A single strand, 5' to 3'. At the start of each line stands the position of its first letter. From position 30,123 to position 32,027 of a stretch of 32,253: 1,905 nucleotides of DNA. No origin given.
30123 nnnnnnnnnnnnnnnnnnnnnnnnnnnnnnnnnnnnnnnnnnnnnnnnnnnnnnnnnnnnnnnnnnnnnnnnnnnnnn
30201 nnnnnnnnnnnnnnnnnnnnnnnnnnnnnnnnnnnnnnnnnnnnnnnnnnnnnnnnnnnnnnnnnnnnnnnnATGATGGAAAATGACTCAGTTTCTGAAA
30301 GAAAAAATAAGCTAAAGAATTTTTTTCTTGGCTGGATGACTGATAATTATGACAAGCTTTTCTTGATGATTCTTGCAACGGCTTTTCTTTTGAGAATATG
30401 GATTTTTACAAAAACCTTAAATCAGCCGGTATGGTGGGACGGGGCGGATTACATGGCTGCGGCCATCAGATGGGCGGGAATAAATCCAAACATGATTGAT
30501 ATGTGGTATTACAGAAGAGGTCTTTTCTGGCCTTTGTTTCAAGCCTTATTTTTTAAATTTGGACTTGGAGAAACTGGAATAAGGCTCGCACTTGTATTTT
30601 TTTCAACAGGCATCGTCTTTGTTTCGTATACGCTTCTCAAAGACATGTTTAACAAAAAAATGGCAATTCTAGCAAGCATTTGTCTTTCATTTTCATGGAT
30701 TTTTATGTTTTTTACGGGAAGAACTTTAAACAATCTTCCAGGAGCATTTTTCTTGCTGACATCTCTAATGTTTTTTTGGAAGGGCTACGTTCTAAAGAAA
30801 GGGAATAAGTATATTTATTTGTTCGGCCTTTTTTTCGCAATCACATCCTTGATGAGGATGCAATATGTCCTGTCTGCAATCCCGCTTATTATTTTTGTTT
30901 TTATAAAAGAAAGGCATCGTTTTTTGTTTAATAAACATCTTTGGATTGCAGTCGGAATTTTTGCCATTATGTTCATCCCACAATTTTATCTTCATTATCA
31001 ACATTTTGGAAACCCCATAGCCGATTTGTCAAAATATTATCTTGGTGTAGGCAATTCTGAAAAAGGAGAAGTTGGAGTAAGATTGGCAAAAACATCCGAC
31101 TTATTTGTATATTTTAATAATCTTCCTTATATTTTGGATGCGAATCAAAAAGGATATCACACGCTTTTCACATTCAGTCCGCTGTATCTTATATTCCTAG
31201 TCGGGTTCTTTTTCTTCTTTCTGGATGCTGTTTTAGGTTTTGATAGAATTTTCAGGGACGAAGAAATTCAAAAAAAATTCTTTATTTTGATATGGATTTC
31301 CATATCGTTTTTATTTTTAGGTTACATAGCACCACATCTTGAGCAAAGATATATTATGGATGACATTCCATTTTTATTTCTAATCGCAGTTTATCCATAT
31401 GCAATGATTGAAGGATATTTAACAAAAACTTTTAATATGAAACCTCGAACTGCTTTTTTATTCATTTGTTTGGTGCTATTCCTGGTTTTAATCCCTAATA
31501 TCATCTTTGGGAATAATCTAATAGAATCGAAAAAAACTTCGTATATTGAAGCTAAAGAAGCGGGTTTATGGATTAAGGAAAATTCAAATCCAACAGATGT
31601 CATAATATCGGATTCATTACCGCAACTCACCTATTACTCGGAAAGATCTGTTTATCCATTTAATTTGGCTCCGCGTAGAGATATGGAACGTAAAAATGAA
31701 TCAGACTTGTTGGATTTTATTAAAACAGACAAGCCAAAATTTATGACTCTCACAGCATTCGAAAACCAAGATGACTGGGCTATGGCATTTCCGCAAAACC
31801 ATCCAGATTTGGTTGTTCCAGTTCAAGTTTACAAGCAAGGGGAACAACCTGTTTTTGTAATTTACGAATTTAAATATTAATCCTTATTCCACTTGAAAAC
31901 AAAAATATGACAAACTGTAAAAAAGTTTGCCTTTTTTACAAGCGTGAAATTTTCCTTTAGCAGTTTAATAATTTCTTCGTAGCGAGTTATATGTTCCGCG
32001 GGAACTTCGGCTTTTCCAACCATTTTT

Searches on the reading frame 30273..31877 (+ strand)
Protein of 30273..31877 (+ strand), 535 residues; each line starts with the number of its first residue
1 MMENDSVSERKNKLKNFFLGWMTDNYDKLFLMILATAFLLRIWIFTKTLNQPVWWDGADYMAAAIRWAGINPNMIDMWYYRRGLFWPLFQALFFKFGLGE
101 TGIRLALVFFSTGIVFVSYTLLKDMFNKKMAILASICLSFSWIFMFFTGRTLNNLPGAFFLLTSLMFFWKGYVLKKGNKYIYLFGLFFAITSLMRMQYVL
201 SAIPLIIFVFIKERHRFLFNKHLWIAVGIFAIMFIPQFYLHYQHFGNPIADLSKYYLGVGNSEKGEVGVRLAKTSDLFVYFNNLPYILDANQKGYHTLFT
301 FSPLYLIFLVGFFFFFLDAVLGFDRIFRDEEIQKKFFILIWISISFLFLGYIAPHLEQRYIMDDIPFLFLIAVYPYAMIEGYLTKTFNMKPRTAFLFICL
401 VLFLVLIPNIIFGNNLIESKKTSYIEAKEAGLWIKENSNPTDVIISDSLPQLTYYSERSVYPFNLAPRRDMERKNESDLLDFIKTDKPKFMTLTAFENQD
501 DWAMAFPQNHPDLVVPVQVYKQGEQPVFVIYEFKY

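Call 4: search_protein_families(library=pfam, proteins=[window:30273-31877:+], max_evalue=1)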
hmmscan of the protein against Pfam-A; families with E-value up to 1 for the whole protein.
window:30273-31877:+ (535 aa): 3 families
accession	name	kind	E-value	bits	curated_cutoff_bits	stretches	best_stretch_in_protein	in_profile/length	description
PF13231.12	PMT_2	-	3.1e-13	50.7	26.1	1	85-238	5-158/160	Dolichyl-phosphate-mannose-protein mannosyltransferase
PF03901.23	Glyco_transf_22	-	0.00022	21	23.8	1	103-409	83-363/414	Alg9-like mannosyltransferase family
PF02366.24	PMT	-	0.48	10.4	22.7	1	99-238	81-231/245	Dolichyl-phosphate-mannose-protein mannosyltransferase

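Call 26: search_protein_families(library=ncbifam, proteins=[window:30273-31877:+], max_evalue=0.01)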
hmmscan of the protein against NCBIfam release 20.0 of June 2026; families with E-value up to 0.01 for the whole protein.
window:30273-31877:+ (535 aa): 1 family
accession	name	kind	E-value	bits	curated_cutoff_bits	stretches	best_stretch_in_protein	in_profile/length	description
NF047440.1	LA3751_2_3_fam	subfamily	3.3e-07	29.5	200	1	85-447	84-416/460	LA_3751/LA_3752 family putative glycosyltransferase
